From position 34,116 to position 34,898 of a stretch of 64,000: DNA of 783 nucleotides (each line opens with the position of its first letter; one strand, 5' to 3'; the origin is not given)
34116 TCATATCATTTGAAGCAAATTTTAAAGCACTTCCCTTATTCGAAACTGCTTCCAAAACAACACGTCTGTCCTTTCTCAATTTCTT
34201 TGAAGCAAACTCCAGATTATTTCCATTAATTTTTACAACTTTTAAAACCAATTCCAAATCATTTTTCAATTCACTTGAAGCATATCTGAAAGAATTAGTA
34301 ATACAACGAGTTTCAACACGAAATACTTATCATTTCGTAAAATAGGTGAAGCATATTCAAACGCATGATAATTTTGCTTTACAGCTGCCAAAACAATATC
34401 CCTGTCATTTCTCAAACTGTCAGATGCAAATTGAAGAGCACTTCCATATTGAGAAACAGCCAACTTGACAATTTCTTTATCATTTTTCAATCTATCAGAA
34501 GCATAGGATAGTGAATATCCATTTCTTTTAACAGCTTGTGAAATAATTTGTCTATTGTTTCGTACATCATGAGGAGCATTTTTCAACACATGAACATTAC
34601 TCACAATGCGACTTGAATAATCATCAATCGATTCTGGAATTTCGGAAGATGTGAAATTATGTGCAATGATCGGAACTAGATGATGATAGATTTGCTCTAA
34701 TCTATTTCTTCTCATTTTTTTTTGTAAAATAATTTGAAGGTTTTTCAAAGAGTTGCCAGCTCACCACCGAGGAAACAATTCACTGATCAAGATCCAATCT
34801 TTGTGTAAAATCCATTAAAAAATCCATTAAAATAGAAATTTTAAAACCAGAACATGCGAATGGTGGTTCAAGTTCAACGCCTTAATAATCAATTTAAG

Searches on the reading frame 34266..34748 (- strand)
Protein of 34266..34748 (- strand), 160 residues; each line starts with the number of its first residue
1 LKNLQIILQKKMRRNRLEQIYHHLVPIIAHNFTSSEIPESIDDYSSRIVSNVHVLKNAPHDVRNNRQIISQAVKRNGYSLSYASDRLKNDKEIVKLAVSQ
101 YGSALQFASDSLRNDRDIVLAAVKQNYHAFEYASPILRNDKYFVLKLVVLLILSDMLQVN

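Call 11: search_protein_families(library=pfam, proteins=[window:34266-34748:-], max_evalue=0.1)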
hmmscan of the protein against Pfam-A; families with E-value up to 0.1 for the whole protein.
window:34266-34748:- (160 aa): 3 families
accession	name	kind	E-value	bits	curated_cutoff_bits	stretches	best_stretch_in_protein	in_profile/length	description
PF13475.11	DUF4116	-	1.9e-63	210.2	24.9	4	90-138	1-49/49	Domain of unknown function (DUF4116)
PF16145.10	DUF4853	-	0.034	14.6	34.8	1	59-108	61-111/135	Domain of unknown function (DUF4853)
PF08678.16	Rsbr_N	-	0.035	14.6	27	0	100-127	68-95/130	Rsbr N terminal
